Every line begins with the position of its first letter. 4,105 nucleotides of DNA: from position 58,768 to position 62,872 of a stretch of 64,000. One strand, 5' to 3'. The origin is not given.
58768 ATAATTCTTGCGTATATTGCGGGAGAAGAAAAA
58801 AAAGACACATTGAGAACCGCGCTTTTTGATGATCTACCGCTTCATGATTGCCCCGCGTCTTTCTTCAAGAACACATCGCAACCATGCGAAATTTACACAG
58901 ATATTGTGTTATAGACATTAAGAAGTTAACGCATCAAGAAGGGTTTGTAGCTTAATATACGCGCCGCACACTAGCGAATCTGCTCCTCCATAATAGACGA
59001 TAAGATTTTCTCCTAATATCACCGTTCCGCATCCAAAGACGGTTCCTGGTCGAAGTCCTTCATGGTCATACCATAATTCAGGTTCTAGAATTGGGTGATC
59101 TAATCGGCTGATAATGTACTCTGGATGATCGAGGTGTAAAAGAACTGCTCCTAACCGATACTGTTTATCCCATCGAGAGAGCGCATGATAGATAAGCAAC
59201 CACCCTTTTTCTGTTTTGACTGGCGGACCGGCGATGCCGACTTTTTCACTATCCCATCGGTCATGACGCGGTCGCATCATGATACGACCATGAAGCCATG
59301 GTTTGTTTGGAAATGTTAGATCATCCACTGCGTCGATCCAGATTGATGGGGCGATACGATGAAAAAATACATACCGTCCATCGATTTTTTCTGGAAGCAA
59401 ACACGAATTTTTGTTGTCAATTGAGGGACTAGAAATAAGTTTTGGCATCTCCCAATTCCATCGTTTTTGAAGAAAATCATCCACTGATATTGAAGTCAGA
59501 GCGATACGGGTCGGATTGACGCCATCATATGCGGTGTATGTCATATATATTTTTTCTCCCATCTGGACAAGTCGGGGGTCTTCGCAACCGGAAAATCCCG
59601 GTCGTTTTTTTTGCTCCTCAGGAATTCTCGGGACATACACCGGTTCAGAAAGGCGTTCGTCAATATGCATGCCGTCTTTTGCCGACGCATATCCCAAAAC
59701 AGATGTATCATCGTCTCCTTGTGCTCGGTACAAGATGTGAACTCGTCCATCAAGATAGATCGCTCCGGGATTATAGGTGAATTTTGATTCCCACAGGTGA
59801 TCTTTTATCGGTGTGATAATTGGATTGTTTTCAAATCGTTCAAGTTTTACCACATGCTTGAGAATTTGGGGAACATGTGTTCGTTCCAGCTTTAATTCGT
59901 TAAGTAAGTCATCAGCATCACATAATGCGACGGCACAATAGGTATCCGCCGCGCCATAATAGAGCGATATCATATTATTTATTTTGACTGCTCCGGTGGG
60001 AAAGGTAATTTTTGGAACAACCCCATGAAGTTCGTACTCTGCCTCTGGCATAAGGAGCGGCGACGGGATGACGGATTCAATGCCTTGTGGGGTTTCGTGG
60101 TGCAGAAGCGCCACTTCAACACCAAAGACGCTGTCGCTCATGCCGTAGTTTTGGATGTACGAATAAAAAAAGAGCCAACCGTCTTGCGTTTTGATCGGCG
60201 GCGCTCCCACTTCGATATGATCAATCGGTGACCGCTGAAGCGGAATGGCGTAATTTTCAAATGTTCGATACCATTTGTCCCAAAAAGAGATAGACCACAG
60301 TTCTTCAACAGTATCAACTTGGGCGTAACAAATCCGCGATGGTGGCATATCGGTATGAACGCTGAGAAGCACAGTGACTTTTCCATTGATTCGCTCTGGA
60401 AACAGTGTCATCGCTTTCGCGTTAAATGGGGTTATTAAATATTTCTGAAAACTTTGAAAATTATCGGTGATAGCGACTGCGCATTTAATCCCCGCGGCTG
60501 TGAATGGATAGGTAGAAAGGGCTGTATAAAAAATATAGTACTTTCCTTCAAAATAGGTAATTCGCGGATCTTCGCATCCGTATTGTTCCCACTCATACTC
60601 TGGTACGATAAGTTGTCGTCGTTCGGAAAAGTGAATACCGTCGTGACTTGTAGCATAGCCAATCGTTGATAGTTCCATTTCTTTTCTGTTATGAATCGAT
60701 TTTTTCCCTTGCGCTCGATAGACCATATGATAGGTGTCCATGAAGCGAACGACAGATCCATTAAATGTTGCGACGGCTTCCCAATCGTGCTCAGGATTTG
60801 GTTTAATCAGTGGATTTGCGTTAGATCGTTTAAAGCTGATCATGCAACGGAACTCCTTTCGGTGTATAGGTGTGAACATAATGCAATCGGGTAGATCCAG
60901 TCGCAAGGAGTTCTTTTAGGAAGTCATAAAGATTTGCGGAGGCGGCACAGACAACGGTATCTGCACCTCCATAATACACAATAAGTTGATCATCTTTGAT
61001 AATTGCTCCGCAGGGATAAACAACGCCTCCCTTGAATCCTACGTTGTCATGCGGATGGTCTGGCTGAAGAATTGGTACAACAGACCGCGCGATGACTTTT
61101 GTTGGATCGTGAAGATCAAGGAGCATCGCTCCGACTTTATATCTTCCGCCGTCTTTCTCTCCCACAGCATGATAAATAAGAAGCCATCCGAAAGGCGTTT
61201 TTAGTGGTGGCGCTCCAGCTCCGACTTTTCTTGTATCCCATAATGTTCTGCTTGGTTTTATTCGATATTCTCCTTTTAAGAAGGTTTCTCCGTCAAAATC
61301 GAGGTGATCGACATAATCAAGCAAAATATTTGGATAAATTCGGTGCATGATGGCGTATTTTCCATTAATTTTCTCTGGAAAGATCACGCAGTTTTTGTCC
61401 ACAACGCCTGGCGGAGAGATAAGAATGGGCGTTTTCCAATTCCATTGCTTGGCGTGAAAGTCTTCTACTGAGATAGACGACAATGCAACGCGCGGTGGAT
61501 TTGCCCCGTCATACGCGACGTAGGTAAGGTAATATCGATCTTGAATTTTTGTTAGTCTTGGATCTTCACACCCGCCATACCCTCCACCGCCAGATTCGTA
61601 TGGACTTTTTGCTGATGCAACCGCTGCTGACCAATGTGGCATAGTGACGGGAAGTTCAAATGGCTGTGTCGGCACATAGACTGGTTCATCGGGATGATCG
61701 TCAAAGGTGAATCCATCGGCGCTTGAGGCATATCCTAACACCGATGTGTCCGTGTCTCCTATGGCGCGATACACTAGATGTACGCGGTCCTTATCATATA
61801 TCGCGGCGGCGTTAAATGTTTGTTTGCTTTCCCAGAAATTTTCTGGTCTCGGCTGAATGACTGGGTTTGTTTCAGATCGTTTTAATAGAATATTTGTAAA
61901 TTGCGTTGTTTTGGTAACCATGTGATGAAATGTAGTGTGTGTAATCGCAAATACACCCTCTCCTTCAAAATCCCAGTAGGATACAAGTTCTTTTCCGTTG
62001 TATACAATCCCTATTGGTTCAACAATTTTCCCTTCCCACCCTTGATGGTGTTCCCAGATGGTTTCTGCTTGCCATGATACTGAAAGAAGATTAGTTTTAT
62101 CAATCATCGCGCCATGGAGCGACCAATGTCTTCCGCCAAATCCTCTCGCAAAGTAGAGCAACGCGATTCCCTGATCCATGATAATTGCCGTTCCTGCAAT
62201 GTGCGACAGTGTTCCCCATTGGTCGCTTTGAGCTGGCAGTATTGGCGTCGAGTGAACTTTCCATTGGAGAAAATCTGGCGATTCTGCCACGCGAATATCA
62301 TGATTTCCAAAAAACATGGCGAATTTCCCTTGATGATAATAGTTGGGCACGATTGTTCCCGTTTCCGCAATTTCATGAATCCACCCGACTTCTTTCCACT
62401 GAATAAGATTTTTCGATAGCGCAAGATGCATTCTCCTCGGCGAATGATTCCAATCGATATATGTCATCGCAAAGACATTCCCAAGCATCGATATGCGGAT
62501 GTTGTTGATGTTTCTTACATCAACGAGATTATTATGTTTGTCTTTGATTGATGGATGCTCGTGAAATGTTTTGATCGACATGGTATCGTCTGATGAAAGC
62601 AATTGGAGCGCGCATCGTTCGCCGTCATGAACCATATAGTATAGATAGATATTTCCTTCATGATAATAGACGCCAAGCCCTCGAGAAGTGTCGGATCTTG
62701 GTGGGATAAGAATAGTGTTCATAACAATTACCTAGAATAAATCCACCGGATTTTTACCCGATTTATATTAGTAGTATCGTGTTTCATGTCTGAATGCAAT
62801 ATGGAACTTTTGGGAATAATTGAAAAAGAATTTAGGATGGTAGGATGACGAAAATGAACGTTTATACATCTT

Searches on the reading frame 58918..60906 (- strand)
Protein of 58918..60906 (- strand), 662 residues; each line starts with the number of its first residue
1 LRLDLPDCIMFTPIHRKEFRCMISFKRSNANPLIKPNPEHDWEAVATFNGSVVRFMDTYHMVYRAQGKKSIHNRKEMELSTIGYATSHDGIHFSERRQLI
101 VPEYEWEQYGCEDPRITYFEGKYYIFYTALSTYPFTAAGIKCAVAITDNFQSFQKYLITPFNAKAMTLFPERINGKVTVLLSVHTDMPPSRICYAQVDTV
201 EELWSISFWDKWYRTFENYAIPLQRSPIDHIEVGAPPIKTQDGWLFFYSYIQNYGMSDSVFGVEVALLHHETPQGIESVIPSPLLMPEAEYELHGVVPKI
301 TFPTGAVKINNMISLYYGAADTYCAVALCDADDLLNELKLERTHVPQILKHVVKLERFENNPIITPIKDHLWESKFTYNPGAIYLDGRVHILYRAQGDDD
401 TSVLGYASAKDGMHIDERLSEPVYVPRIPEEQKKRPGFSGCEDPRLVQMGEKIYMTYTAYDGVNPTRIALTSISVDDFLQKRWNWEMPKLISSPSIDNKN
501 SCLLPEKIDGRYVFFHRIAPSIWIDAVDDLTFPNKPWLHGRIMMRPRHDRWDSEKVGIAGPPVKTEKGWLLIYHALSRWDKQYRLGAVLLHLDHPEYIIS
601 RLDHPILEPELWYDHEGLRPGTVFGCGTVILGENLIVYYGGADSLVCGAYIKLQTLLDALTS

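Call 62: search_protein_families(library=pfam, proteins=[window:58918-60906:-], max_evalue=0.00001)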
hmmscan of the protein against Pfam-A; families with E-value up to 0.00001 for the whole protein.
window:58918-60906:- (662 aa): 1 family
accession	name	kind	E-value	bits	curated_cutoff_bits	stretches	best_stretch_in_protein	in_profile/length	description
PF04041.19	Glyco_hydro_130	-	3e-90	302.9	26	2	355-660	2-318/320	beta-1,4-mannooligosaccharide phosphorylase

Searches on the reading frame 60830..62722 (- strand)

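Call 62: search_protein_families(library=pfam, proteins=[window:60830-62722:-], max_evalue=0.00001)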
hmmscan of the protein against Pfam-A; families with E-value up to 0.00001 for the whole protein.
window:60830-62722:- (630 aa): 1 family
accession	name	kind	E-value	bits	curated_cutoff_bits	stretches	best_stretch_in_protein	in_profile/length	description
PF04041.19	Glyco_hydro_130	-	7e-52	176.8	26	1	384-601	98-317/320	beta-1,4-mannooligosaccharide phosphorylase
